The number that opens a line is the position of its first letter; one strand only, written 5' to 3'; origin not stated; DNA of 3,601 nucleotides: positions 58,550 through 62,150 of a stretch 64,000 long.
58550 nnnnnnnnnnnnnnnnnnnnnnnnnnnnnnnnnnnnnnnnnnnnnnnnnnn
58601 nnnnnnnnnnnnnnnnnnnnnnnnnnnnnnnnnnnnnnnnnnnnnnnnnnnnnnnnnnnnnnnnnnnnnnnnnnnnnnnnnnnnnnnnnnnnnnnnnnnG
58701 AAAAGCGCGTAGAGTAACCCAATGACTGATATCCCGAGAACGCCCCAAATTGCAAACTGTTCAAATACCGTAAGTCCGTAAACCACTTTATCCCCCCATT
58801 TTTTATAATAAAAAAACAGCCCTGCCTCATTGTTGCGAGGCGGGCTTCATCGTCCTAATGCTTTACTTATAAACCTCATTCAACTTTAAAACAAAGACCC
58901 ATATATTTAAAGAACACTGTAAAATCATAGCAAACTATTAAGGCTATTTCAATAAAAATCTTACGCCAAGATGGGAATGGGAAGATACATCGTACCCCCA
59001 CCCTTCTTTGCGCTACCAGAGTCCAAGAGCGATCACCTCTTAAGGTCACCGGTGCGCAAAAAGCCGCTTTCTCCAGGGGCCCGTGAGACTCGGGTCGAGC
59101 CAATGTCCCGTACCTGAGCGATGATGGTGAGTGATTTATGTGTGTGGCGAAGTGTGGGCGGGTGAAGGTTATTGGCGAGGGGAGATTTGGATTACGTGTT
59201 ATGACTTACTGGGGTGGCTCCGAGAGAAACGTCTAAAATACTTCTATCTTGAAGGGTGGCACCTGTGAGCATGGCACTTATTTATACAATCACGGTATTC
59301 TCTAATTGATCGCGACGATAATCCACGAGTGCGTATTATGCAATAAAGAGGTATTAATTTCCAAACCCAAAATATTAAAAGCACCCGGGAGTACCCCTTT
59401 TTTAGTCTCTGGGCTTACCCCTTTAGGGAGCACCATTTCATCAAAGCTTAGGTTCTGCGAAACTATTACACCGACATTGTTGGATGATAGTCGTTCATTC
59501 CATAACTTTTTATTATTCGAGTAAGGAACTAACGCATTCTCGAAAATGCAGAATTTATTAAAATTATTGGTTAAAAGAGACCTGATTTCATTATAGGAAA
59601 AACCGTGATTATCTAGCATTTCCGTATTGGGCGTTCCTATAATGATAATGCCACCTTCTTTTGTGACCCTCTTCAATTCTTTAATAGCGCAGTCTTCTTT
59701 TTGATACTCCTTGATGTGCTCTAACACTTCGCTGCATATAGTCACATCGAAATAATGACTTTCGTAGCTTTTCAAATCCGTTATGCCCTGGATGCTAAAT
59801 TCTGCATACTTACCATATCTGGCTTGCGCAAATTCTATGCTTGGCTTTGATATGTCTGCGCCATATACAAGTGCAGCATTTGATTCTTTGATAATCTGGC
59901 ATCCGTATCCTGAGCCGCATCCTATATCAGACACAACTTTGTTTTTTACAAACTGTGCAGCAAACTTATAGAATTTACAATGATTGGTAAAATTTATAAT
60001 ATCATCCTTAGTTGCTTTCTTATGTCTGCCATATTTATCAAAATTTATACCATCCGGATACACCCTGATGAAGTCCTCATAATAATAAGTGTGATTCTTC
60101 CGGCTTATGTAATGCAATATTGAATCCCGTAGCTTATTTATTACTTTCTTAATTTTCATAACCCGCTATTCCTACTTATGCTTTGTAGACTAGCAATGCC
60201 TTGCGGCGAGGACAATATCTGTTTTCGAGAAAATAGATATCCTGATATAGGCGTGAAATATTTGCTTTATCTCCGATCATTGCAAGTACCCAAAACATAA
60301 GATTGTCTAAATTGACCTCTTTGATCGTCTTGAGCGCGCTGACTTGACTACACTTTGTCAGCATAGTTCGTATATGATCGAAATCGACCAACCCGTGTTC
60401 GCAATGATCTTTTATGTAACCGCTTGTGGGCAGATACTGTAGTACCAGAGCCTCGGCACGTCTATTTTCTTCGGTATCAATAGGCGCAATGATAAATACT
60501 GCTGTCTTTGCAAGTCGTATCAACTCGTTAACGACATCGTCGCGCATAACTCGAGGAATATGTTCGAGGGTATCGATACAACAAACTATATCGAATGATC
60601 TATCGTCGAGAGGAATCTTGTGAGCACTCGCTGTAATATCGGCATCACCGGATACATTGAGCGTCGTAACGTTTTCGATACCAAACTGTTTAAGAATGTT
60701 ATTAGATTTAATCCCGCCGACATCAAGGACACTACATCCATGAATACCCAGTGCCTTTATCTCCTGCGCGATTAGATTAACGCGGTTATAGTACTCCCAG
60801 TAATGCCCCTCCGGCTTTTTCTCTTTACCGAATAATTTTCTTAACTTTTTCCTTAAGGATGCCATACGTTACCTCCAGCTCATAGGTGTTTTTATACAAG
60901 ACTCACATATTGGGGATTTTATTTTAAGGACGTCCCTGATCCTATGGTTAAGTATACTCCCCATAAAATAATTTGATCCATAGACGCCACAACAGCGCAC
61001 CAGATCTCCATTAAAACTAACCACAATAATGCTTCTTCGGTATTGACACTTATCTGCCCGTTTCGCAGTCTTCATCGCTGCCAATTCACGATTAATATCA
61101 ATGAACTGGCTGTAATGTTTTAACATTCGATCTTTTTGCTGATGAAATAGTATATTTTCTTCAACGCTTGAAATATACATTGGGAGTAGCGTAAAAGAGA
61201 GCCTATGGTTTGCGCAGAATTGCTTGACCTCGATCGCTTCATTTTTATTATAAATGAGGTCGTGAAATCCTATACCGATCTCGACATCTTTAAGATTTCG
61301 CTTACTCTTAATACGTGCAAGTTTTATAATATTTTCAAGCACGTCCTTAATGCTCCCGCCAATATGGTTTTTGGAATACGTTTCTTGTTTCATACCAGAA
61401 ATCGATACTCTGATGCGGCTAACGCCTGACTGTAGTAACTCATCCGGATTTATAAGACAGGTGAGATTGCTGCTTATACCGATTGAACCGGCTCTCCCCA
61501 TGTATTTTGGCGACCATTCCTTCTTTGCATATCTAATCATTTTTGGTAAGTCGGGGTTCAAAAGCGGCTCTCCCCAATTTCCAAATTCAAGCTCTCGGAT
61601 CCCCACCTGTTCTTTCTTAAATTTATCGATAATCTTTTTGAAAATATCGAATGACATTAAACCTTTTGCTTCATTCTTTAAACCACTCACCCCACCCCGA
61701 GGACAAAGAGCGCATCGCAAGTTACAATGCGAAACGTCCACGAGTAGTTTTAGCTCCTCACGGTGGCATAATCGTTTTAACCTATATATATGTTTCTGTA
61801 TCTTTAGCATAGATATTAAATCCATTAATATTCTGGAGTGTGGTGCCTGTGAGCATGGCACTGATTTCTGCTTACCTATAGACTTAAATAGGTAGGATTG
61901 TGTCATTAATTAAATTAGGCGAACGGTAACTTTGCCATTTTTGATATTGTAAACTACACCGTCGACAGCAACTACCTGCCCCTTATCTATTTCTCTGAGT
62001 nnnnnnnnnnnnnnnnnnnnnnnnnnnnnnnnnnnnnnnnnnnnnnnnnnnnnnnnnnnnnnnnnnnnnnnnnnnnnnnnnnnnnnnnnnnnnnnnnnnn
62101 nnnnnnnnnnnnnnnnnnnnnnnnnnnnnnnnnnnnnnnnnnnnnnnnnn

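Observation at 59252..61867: A 33-nt motif is repeated (28/33 identical, direct orientation) 2.6 kb apart, bracketing the radical-SAM plus 2-methyltransferase cassette and sitting upstream of hppA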

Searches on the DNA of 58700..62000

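Call 44: search_rna_families(source=window, start=58700, end=62000, threshold=evalue, max_evalue=5)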
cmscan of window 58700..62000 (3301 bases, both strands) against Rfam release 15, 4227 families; matches with E-value up to 5: 3.
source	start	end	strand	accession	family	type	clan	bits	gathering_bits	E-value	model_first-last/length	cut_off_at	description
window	59546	59643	+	RF01174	snoU43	Gene; snRNA; snoRNA; CD-box;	-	25.7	45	0.65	1-79/79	no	Small nucleolar RNA U43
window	60215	60240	+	RF03665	MIR4359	Gene; miRNA;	-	21.3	75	1.4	22-47/67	no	MIR4359 microRNA precursor family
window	61046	61079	-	RF01144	sR17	Gene; snRNA; snoRNA; CD-box;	-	18.7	36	0.33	1-55/55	no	Small nucleolar RNA sR17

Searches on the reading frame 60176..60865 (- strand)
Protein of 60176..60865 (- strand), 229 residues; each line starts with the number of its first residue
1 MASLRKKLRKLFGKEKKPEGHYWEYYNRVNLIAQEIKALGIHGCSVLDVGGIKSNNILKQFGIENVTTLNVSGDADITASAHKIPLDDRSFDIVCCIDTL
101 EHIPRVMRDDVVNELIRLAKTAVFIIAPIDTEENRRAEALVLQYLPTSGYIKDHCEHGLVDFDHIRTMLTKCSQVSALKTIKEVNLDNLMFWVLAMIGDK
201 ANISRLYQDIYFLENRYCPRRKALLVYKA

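Call 8: search_protein_families(library=pfam, proteins=[window:60176-60865:-], max_evalue=0.01)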
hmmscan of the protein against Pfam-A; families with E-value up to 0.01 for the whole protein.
window:60176-60865:- (229 aa): 3 families
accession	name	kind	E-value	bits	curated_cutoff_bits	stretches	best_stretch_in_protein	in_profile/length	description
PF08241.18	Methyltransf_11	-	2.7e-06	28.3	21.2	1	77-121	47-89/95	Methyltransferase domain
PF13649.12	Methyltransf_25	-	0.0002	22.4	27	1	78-120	52-94/97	Methyltransferase domain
PF13847.12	Methyltransf_31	-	0.0084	16.2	27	0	77-133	63-116/145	Methyltransferase domain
